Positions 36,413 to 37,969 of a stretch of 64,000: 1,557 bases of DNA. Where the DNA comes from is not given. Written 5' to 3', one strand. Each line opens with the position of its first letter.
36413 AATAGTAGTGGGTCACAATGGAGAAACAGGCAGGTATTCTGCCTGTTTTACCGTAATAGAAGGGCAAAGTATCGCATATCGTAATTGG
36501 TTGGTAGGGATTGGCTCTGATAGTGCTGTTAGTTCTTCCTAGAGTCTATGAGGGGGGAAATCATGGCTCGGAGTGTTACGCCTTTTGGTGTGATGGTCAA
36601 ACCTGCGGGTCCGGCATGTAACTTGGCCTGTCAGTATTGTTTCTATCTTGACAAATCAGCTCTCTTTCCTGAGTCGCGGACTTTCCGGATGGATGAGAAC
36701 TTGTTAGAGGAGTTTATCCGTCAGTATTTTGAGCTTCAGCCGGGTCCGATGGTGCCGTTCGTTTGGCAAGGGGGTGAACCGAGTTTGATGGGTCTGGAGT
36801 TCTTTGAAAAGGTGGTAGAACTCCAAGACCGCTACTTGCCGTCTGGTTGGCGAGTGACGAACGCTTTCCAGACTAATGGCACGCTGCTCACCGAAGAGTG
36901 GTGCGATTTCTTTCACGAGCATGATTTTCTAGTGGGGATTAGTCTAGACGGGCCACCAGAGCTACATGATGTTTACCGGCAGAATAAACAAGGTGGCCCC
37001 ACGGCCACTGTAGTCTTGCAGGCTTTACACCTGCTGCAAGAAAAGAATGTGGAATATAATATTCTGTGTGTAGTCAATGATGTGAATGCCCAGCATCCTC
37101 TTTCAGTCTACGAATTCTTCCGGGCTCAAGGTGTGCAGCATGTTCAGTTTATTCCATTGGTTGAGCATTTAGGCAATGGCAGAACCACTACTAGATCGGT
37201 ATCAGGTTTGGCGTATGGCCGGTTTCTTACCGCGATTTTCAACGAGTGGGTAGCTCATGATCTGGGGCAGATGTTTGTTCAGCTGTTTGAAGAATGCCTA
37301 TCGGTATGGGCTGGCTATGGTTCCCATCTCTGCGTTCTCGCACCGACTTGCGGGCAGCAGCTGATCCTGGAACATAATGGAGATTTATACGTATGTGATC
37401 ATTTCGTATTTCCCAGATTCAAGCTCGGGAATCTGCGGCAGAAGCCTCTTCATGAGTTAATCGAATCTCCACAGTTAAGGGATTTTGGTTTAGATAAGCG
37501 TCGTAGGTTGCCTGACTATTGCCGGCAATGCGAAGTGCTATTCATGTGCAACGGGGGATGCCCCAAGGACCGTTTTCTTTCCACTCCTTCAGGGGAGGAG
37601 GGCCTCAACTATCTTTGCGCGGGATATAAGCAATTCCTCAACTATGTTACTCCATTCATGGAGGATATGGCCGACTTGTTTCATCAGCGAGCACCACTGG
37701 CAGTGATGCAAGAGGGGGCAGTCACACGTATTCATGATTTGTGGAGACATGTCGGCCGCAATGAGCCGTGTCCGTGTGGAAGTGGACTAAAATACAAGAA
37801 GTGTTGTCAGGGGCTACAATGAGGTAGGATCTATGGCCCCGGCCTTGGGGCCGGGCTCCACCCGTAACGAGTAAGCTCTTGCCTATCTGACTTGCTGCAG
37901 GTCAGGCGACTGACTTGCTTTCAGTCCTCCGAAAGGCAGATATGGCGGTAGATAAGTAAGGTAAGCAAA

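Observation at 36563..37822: Orphan anSME-like radical SAM/SPASM maturase fused to a C-terminal SEC-C zinc motif, with no sulfatase or precursor peptide nearby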

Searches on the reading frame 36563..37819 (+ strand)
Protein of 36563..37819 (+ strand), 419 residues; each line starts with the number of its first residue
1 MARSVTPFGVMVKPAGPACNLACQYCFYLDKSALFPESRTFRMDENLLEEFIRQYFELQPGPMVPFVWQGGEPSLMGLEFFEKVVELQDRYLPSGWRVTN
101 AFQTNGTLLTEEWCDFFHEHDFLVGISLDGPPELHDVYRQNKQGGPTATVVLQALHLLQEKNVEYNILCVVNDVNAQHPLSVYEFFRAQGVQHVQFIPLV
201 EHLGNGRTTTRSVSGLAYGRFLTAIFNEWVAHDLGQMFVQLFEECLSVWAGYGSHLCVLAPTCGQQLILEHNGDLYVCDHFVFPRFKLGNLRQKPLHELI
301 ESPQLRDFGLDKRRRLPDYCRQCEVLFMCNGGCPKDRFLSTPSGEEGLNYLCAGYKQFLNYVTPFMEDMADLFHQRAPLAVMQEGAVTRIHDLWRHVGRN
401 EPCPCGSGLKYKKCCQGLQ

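Call 3: search_protein_families(library=ncbifam, proteins=[window:36563-37819:+], max_evalue=0.01)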
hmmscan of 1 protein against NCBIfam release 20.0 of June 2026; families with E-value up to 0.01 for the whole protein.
window:36563-37819:+ (419 aa): 60 families (the best 25 are shown)
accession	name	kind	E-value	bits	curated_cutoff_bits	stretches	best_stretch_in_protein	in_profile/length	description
TIGR03942.1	sulfatase_rSAM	equivalog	3e-142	474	349.45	1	10-371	2-362/363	anaerobic sulfatase maturase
NF010308.0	PRK13745.1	equivalog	1.6e-130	435.7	484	1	6-384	11-404/412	anaerobic sulfatase-maturation protein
NF010321.0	PRK13758.1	equivalog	1.6e-75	254.6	441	1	7-367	3-363/370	anaerobic sulfatase-maturase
NF041298.1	rSAM_mat_DynA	equivalog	2e-55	188.3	450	1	11-359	4-346/356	dynobactin maturation radical SAM/SPASM protein DynA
NF041300.1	rSAM_mat_DarW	exception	3e-52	177.9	650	1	10-369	42-401/415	radical SAM/SPASM peptide maturase DarW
NF038005.1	rSAM_mat_DarE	equivalog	1.1e-45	156.2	650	1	10-362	75-428/432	darobactin maturation radical SAM/SPASM protein DarE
TIGR04261.1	rSAM_GlyRichRpt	subfamily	3.7e-42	144.6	310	1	16-339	4-333/363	cyclophane-forming radical SAM/SPASM peptide maturase GrrM/OscB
NF041718.1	rSAM_phane_AMC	equivalog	5.9e-37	127.5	425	1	9-204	7-192/362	cyclophane-forming radical SAM peptide maturase AmcB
NF041707.1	rSAM_YhhB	equivalog_domain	1.7e-36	125.9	445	1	11-340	5-340/369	cyclophane-forming radical SAM/SPASM peptide maturase YhhB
TIGR04269.1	SAM_SPASM_FxsB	subfamily_domain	2.6e-35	122.1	370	1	18-361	11-360/363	FxsB family cyclophane-forming radical SAM/SPASM peptide maturase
TIGR04083.1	rSAM_pep_methan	hypoth_equivalog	2.4e-31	109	300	1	10-367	2-344/376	TIGR04083 family peptide-modifying radical SAM enzyme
TIGR04163.1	rSAM_cobopep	equivalog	8.3e-27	94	375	1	6-362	62-415/428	peptide-modifying radical SAM enzyme CbpB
TIGR04496.1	rSAM_XyeB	equivalog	1.7e-26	92.8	450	1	18-359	13-362/385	cyclophane-forming radical SAM/SPASM peptide maturase XyeB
TIGR03906.1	quino_hemo_SAM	equivalog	1.2e-22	80.2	453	1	12-338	97-419/467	quinohemoprotein amine dehydrogenase maturation protein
NF047865.1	rSAM_PapB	equivalog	4.6e-22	78.7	340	1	18-339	12-322/330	PapB family radical SAM/SPASM ranthipeptide maturase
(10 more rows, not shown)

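Call 4: search_protein_families(library=pfam, proteins=[window:36563-37819:+], max_evalue=0.01)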
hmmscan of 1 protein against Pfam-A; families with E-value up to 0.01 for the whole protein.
window:36563-37819:+ (419 aa): 3 families
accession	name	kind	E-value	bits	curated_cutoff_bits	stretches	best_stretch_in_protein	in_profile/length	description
PF04055.27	Radical_SAM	-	2.1e-16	61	29.5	1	16-185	4-165/166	Radical SAM superfamily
PF13186.11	SPASM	-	6.2e-11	42.9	21.5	1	264-324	5-67/67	Iron-sulfur cluster-binding domain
PF02810.21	SEC-C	-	1.2e-09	38.3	20.4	1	399-416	1-18/19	SEC-C motif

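Call 5: search_solved_structures(query=window:36563-37819:+, max_evalue=0.001, show_alignments=2)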
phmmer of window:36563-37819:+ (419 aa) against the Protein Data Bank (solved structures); distinct sequences matched with E-value up to 0.001: 8.
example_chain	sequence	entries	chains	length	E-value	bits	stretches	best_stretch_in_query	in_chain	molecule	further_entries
4k36_A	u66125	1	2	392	3.5e-67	230.3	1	6-371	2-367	Anaerobic sulfatase-maturating enzyme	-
4k37_A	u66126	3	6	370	8.6e-67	229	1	6-370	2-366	Anaerobic sulfatase-maturating enzyme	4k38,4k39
9gm3_A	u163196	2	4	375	2.5e-23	85.8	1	13-339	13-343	ChlB radical SAM domain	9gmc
5wgg_A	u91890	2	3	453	7.2e-08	34.8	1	18-336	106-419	Radical SAM domain protein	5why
9l6b_C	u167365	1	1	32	4.2e-06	29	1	396-415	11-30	UPF0225 protein YchJ -C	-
1sx0_A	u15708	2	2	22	4e-05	25.8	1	397-414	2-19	SecA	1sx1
1ozb_I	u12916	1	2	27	4.1e-05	25.7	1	397-415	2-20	Preprotein translocase secA subunit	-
1tm6_A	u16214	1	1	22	0.00012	24.1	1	398-418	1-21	Preprotein translocase secA subunit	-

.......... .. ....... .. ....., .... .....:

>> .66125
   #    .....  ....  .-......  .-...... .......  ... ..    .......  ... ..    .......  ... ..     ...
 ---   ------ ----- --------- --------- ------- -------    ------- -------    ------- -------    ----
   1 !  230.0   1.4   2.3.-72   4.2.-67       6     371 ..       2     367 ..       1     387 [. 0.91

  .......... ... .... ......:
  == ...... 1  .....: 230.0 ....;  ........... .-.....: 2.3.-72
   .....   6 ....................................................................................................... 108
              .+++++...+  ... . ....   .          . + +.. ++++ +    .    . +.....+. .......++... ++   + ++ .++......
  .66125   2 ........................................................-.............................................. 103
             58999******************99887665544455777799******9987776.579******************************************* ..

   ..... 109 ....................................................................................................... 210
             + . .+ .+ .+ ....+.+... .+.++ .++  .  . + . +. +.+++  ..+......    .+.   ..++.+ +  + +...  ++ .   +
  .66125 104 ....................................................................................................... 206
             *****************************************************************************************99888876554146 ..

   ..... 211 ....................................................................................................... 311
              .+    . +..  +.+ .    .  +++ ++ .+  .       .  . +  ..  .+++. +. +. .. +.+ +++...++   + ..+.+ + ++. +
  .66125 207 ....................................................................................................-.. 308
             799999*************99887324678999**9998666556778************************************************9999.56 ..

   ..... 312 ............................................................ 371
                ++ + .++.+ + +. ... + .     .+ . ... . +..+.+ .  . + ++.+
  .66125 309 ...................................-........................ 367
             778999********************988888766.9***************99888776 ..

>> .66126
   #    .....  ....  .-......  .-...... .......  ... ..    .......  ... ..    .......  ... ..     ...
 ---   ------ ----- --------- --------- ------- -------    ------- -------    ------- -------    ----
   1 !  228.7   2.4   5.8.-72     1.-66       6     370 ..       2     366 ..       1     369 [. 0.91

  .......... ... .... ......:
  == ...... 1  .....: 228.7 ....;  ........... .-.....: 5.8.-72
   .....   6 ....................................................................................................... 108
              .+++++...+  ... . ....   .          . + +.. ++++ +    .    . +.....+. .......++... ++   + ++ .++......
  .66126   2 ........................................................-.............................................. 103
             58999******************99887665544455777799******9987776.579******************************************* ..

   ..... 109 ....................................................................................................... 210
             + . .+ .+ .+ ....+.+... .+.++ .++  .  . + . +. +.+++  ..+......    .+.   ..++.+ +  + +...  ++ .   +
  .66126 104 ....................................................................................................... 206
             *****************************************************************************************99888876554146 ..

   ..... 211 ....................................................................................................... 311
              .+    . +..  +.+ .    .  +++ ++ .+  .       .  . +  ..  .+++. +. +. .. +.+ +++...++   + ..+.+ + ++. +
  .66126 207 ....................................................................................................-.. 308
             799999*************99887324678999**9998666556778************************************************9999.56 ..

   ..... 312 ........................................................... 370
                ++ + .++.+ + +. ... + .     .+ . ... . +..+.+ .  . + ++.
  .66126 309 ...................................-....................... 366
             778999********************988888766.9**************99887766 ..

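Call 8: find_homologous_proteins(query=window:36563-37819:+, max_evalue=1e-20)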
Query window:36563-37819:+ (419 aa): 7663 proteins with E <= 1e-20 among 8000 candidates; the best 120 are listed.
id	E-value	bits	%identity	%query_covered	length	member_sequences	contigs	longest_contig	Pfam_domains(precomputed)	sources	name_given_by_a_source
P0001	0.0e+0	1009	100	100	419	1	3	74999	PF13186.12,PF04055.28,PF02810.22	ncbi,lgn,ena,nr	ncbi:MAG: anaerobic sulfatase maturase [Firmicutes bacterium]|nr:anaerobic sulfatase maturase [Bacil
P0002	1.4e-225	767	74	100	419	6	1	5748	PF13186.12,PF04055.28,PF02810.22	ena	-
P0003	2.3e-219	747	72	100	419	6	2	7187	PF13186.12,PF04055.28,PF02810.22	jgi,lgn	jgi:uncharacterized protein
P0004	3.7e-219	746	72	99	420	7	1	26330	PF13186.12,PF04055.28,PF02810.22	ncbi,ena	-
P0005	7.3e-216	735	70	100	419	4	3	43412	PF13186.12,PF04055.28,PF02810.22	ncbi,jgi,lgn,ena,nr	ncbi:MAG: anaerobic sulfatase maturase [Firmicutes bacterium]|jgi:uncharacterized protein|nr:anaerob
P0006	1.5e-215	734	71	100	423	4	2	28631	PF13186.12,PF04055.28,PF02810.22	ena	-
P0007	3.0e-207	707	70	97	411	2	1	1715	PF13186.12,PF04055.28,PF02810.22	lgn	-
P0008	2.2e-206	704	69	98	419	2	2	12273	PF13186.12,PF04055.28,PF02810.22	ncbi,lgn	-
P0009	5.1e-188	643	60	100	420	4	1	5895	PF13186.12,PF04055.28,PF02810.22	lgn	-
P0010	1.1e-185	636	60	100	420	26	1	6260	PF13186.12,PF04055.28,PF02810.22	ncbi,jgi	jgi:uncharacterized protein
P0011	1.2e-183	629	59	100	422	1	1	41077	PF13186.12,PF04055.28,PF02810.22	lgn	-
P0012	4.6e-180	617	57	100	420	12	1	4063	PF13186.12,PF04055.28,PF02810.22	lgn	-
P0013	1.3e-178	612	58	99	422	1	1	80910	PF13186.12,PF04055.28,PF02810.22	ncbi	-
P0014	2.2e-178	612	60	99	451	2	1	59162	PF13186.12,PF04055.28,PF02810.22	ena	-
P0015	1.7e-177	609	60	98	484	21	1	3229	PF13186.12,PF04055.28,PF02810.22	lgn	-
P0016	9.5e-177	606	57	99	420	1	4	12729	PF13186.12,PF04055.28,PF02810.22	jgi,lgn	jgi:uncharacterized protein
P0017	2.7e-172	592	58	98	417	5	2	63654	PF13186.12,PF04055.28,PF02810.22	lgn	-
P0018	6.0e-170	584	55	98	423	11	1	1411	PF13186.12,PF04055.28,PF02810.22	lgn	-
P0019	8.5e-170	583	57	99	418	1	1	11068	PF13186.12,PF04055.28,PF02810.22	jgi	-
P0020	7.1e-169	580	59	98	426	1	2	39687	PF13186.12,PF04055.28,PF02810.22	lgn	-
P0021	1.4e-168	579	58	99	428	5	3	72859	PF13186.12,PF04055.28,PF02810.22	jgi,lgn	jgi:uncharacterized protein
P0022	7.8e-168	577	54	98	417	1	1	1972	PF13186.12,PF04055.28,PF02810.22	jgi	-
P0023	3.0e-167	575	55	98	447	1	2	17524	PF13186.12,PF04055.28,PF02810.22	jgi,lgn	-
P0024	5.2e-167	574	55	99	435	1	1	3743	PF13186.12,PF04055.28,PF02810.22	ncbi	-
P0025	1.1e-166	573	53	99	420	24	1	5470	PF13186.12,PF04055.28,PF02810.22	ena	-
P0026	3.6e-166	571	58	98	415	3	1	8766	PF13186.12,PF04055.28,PF02810.22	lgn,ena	-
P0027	5.4e-166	571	55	98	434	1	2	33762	PF13186.12,PF04055.28,PF02810.22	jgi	-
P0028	2.3e-165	569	56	99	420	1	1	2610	PF13186.12,PF04055.28,PF02810.22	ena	-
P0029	3.5e-165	568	55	98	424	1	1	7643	PF13186.12,PF04055.28,PF02810.22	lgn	-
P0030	2.3e-164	565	56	98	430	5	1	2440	PF13186.12,PF04055.28,PF02810.22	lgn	-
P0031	7.5e-164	564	58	97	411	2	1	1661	PF13186.12,PF04055.28,PF02810.22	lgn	-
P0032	1.9e-162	559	55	97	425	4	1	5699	PF13186.12,PF04055.28,PF02810.22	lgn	-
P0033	6.4e-162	557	56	98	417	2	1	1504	PF13186.12,PF04055.28,PF02810.22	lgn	-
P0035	9.9e-162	557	55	98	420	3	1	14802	PF13186.12,PF04055.28,PF02810.22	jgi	-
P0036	1.8e-161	556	55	99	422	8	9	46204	PF13186.12,PF04055.28,PF02810.22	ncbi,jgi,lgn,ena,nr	ncbi:MAG: anaerobic sulfatase maturase [Firmicutes bacterium]|jgi:uncharacterized protein|nr:anaerob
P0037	2.5e-161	555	54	99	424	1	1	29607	PF13186.12,PF04055.28,PF02810.22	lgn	-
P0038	2.5e-161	555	55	99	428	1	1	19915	PF13186.12,PF04055.28,PF02810.22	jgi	jgi:uncharacterized protein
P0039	3.1e-161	555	58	97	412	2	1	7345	PF13186.12,PF04055.28,PF02810.22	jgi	-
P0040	7.3e-161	554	54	98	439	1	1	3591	PF13186.12,PF04055.28,PF02810.22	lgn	-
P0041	2.8e-159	549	54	99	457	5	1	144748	PF13186.12,PF04055.28,PF02810.22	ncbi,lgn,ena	-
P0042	4.2e-159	548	55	97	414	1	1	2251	PF13186.12,PF04055.28,PF02810.22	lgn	-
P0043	4.7e-159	548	56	97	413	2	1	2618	PF13186.12,PF04055.28,PF02810.22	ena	-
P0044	5.7e-159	548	55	97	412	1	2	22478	PF13186.12,PF04055.28,PF02810.22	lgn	-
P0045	1.0e-158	547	55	97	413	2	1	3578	PF13186.12,PF04055.28,PF02810.22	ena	-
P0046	1.1e-158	547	55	98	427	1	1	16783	PF13186.12,PF04055.28,PF02810.22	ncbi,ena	-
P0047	1.2e-158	547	55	98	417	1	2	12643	PF13186.12,PF04055.28,PF02810.22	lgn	-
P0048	4.7e-158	545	56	98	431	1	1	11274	PF13186.12,PF04055.28,PF02810.22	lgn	-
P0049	6.4e-158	544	52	98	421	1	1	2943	PF13186.12,PF04055.28,PF02810.22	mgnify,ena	mgnify:CR=1 FL=1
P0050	7.6e-158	544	55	98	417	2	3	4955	PF13186.12,PF04055.28,PF02810.22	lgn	-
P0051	1.9e-157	543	55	97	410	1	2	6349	PF13186.12,PF04055.28,PF02810.22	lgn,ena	-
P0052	4.0e-157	542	56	99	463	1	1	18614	PF13186.12,PF04055.28,PF02810.22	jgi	jgi:uncharacterized protein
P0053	5.3e-157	541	56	98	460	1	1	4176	PF13186.12,PF04055.28,PF02810.22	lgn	-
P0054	7.2e-157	541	55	97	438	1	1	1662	PF13186.12,PF04055.28,PF02810.22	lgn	-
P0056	2.6e-156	539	53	97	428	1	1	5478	PF13186.12,PF04055.28,PF02810.22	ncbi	ncbi:MAG: anaerobic sulfatase maturase [Halanaerobiales bacterium]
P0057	9.5e-156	537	55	99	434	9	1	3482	PF13186.12,PF04055.28,PF02810.22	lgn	-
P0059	1.2e-155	537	56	98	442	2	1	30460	PF13186.12,PF04055.28,PF02810.22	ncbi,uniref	ncbi:MAG: anaerobic sulfatase maturase [Candidatus Fervidibacter sp.]|uniref:anaerobic sulfatase mat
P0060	1.5e-155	536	53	98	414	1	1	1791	PF13186.12,PF04055.28,PF02810.22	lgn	-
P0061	2.0e-155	536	53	97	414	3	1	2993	PF13186.12,PF04055.28,PF02810.22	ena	-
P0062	2.0e-155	536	53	98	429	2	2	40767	PF13186.12,PF04055.28,PF02810.22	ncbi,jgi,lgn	-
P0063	4.1e-155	535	52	100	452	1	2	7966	PF13186.12,PF04055.28,PF02810.22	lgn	-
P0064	4.3e-155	535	55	98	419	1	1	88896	PF13186.12,PF04055.28,PF02810.22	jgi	jgi:uncharacterized protein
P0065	4.8e-155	535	53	99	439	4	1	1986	PF13186.12,PF04055.28,PF02810.22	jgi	-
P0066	4.8e-155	535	52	99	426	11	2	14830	PF13186.12,PF04055.28,PF02810.22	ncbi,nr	ncbi:anaerobic sulfatase maturase [Candidatus Poribacteria bacterium]|nr:anaerobic sulfatase maturas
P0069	2.9e-154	532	54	99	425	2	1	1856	PF13186.12,PF04055.28,PF02810.22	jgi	jgi:uncharacterized protein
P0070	5.2e-154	531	55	97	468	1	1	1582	PF13186.12,PF04055.28,PF02810.22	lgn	-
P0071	6.8e-154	531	53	97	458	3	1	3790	PF13186.12,PF04055.28,PF02810.22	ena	-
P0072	7.5e-154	531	51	97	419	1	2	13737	PF13186.12,PF04055.28,PF02810.22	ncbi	ncbi:MAG: anaerobic sulfatase maturase [Halanaerobiaceae bacterium]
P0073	8.3e-154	531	52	98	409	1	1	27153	PF13186.12,PF04055.28,PF02810.22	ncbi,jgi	-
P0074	8.3e-154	531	53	97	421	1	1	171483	PF13186.12,PF04055.28,PF02810.22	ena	-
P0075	8.8e-154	531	55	98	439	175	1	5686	PF13186.12,PF04055.28,PF02810.22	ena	-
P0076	1.5e-153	530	53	97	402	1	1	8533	PF13186.12,PF04055.28,PF02810.22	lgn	-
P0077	1.9e-153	530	52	98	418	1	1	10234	PF13186.12,PF04055.28,PF02810.22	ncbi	ncbi:MAG: anaerobic sulfatase maturase [Bacillota bacterium]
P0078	2.3e-153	529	51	97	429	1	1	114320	PF13186.12,PF04055.28,PF02810.22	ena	-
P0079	2.3e-153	529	56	98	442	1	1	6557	PF13186.12,PF04055.28,PF02810.22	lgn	-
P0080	2.3e-153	529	51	99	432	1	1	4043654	PF13186.12,PF04055.28,PF02810.22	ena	-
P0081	3.1e-153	529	52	97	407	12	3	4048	PF13186.12,PF04055.28,PF02810.22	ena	-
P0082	4.4e-153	528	53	99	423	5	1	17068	PF13186.12,PF04055.28,PF02810.22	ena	-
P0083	4.7e-153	528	51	98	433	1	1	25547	PF13186.12,PF04055.28,PF02810.22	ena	-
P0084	4.8e-153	528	51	99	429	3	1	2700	PF13186.12,PF04055.28,PF13353.12,PF02810.22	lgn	-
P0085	5.7e-153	528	51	98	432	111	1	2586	PF13186.12,PF04055.28,PF02810.22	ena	-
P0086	7.9e-153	527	56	97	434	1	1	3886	PF13186.12,PF04055.28,PF02810.22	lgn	-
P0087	8.2e-153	527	56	97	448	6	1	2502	PF13186.12,PF04055.28,PF02810.22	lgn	-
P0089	9.7e-153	527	53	99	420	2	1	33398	PF13186.12,PF04055.28,PF02810.22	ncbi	-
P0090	1.0e-152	527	53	98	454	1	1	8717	PF13186.12,PF04055.28,PF02810.22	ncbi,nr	ncbi:MAG: anaerobic sulfatase maturase [Armatimonadetes bacterium]|nr:anaerobic sulfatase maturase [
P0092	1.2e-152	527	52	97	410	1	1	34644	PF13186.12,PF04055.28,PF02810.22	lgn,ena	-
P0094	1.9e-152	526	51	99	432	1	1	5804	PF13186.12,PF04055.28,PF02810.22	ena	-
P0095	5.7e-152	525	51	97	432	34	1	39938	PF13186.12,PF04055.28,PF02810.22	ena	-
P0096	7.0e-152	524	50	99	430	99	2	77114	PF13186.12,PF04055.28,PF02810.22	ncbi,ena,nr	ncbi:MAG: anaerobic sulfatase maturase [Candidatus Poribacteria bacterium]|nr:anaerobic sulfatase ma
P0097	9.1e-152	524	50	99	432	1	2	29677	PF13186.12,PF04055.28,PF02810.22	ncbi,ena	-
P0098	9.4e-152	524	53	97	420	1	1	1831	PF13186.12,PF04055.28,PF02810.22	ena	-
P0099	9.6e-152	524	50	99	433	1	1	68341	PF13186.12,PF04055.28,PF02810.22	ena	-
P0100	1.1e-151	524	53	97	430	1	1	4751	PF13186.12,PF04055.28,PF02810.22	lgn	-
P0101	1.4e-151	523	53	97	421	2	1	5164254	PF13186.12,PF04055.28,PF02810.22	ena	-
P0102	1.5e-151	523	51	99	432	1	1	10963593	PF13186.12,PF04055.28,PF02810.22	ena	-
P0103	1.7e-151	523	50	99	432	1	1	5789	PF13186.12,PF04055.28,PF02810.22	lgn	-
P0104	2.0e-151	523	51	99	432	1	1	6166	PF13186.12,PF04055.28,PF02810.22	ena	-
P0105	2.5e-151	523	50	99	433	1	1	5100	PF13186.12,PF04055.28,PF02810.22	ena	-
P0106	2.7e-151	522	55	98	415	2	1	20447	PF13186.12,PF04055.28,PF02810.22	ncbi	-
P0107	2.8e-151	522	50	99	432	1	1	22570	PF13186.12,PF04055.28,PF02810.22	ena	-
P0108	2.9e-151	522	50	99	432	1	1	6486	PF13186.12,PF04055.28,PF02810.22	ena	-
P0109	3.0e-151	522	50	99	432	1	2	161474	PF13186.12,PF04055.28,PF02810.22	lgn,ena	-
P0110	3.2e-151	522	50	100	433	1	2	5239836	PF13186.12,PF04055.28,PF02810.22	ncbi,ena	-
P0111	3.8e-151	522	53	97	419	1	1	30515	PF13186.12,PF04055.28,PF02810.22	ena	-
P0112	4.6e-151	522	51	99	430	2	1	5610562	PF13186.12,PF04055.28,PF02810.22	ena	-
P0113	5.1e-151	522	50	99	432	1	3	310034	PF13186.12,PF04055.28,PF02810.22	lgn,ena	-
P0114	5.8e-151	521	52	98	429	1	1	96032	PF13186.12,PF04055.28,PF02810.22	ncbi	ncbi:anaerobic sulfatase maturase [Natronospora cellulosivora (SeqCode)]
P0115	8.0e-151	521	50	99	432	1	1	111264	PF13186.12,PF04055.28,PF02810.22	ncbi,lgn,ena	-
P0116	8.4e-151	521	55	97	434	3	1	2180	PF13186.12,PF04055.28,PF02810.22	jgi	jgi:uncharacterized protein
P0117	9.0e-151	521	50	97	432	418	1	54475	PF13186.12,PF04055.28,PF02810.22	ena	-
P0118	9.3e-151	521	50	100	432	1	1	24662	PF13186.12,PF04055.28,PF02810.22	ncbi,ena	-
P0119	1.1e-150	520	50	99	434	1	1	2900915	PF13186.12,PF04055.28,PF02810.22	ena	-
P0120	1.1e-150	520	53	97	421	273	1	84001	PF13186.12,PF04055.28,PF02810.22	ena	-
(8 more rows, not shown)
